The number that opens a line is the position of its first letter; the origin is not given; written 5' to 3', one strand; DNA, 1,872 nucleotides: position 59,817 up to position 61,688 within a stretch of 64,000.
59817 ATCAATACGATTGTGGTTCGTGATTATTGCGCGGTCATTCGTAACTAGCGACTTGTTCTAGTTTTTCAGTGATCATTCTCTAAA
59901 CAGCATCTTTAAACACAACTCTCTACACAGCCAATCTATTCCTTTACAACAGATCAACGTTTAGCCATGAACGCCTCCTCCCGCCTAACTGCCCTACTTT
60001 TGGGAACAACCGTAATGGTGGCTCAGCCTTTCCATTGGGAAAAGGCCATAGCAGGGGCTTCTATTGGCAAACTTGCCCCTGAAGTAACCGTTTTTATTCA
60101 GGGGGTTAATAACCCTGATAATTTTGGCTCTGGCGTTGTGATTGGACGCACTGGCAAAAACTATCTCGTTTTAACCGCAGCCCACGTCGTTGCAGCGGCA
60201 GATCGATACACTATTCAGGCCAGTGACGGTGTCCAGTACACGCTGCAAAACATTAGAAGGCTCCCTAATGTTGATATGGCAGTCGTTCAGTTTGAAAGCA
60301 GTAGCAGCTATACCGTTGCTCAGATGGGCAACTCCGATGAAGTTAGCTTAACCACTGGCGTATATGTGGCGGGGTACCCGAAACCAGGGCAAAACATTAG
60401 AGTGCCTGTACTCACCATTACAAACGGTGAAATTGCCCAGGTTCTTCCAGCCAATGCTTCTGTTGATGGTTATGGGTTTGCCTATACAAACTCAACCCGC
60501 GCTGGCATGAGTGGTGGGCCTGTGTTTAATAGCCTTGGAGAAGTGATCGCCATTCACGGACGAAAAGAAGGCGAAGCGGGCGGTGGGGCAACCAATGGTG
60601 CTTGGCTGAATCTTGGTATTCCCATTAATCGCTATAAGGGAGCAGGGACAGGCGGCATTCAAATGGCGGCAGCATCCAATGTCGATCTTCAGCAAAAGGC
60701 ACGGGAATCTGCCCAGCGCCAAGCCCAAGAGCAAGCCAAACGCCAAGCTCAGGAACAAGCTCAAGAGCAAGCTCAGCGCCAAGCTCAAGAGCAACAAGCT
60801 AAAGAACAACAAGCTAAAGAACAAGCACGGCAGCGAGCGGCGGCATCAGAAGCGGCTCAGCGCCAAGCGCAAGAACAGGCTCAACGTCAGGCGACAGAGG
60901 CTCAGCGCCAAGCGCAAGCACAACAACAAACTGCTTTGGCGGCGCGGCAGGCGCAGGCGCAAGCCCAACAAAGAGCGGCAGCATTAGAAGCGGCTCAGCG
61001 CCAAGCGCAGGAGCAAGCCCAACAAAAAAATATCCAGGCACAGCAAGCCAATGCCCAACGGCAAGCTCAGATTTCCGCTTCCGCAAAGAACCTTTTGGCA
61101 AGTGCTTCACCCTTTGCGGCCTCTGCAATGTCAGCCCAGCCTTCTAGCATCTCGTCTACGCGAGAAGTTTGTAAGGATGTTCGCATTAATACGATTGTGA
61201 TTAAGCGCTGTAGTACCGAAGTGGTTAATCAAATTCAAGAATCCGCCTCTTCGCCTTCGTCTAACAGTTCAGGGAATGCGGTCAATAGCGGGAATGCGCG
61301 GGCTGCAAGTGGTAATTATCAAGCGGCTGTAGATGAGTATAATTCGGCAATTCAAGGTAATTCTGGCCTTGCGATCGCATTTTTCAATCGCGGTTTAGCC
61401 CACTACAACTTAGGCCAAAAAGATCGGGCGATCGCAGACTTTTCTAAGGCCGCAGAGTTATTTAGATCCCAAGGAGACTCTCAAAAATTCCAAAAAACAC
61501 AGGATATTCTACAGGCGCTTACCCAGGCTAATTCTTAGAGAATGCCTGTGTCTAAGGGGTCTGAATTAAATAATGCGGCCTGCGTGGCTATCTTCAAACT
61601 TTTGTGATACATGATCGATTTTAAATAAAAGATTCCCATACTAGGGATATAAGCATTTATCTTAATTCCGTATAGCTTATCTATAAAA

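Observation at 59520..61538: Shared Cys-x-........-x3-Cys module between a small secreted protein and the neighbouring secreted protease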

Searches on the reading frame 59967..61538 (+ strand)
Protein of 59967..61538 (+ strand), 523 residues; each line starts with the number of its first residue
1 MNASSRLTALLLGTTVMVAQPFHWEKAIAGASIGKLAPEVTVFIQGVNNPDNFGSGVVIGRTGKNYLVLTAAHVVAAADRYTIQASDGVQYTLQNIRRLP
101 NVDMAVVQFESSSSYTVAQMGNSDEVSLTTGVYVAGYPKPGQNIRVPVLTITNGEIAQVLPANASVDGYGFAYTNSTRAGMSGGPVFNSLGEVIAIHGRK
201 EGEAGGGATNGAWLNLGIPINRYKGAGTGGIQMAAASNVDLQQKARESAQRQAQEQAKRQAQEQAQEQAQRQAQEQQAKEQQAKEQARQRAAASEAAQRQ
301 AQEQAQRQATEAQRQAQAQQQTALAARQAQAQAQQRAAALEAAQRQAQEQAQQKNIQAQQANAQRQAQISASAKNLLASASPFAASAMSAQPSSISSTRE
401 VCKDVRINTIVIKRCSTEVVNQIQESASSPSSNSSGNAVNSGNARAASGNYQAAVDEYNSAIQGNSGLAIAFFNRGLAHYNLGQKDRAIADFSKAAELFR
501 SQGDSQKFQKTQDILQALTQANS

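Call 3: search_protein_families(library=pfam, proteins=[window:59967-61538:+], max_evalue=1)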
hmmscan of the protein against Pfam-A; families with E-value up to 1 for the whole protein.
window:59967-61538:+ (523 aa): 6 families
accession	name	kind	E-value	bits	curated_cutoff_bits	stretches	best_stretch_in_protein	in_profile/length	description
PF13365.12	Trypsin_2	-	4.2e-25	89.6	27.6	1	54-196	1-144/144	Trypsin-like peptidase domain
PF00515.34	TPR_1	-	3e-09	36.8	27.8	1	469-499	1-31/34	Tetratricopeptide repeat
PF00089.32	Trypsin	-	8.2e-09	36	20.6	1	52-207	25-205/220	Trypsin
PF13414.12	TPR_11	-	7.1e-07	29.3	26.8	1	442-483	1-42/42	TPR repeat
PF07719.23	TPR_2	-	9.9e-07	28.9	27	1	470-499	2-31/34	Tetratricopeptide repeat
PF13181.12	TPR_8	-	6.9e-05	23.1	25.7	1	471-499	3-31/34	Tetratricopeptide repeat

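Call 4: search_protein_families(library=ncbifam, proteins=[window:59967-61538:+], max_evalue=1)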
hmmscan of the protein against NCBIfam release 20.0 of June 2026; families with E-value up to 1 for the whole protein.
window:59967-61538:+ (523 aa): 19 families
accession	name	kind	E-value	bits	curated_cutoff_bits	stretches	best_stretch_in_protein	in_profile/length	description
TIGR02037.1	degP_htrA_DO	subfamily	1.9e-13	50.2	416.2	1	51-202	59-203/434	Do family serine endopeptidase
NF041521.1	HhoA_HhoB_HtrA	equivalog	7.3e-11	41.9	450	1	53-200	58-200/335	HhoA/HhoB/HtrA family serine endopeptidase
NF008189.1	PRK10942.1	equivalog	1e-09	37.4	720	1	52-201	113-256/477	serine endoprotease DegP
NF007526.1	PRK10139.1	equivalog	1.1e-09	37.6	756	1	51-207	90-240/456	serine endoprotease DegQ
NF047968.1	SerProtHtrA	equivalog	3.1e-09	36.7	470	1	45-221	80-247/357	serine protease HtrA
NF033740.0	MarP_fam_protase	equivalog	1.1e-08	34.6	250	1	54-194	213-348/390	MarP family serine protease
NF050055.1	SerProtHtrAMycob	equivalog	5.9e-07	28.7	800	1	47-231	222-407/502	serine protease HtrA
TIGR02038.1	protease_degS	equivalog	7.2e-07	28.7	422.95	1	52-221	78-237/351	outer membrane-stress sensor serine endopeptidase DegS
NF053637.1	SerProtHtrAspr2045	equivalog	1.5e-06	27.4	650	1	54-221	105-273/394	serine protease HtrA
NF008147.1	PRK10898.1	equivalog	9.9e-06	24.9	408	1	51-198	77-216/352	outer membrane-stress sensor serine endopeptidase DegS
TIGR02794.1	tolA_full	equivalog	1.9e-05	24.1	59.45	1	242-432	103-297/362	cell envelope integrity protein TolA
NF047507.1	TPR_BatC_Lepto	exception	0.001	18.6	175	1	434-500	23-89/214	TPR repeat-containing protein BatC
NF046048.1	NlpC_P60_DIP1281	equivalog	0.039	12.8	517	1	244-397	227-383/587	DIP1281 family NlpC/P60 protein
NF047351.1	lipase_YSIRK_Sa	exception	0.039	12.3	650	1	245-370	42-252/704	YSIRK-targeted triacylglycerol lipase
NF045780.1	TrlF_fam_ATP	equivalog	0.069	11.8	350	1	245-459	416-626/944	TrlF family AAA-like ATPase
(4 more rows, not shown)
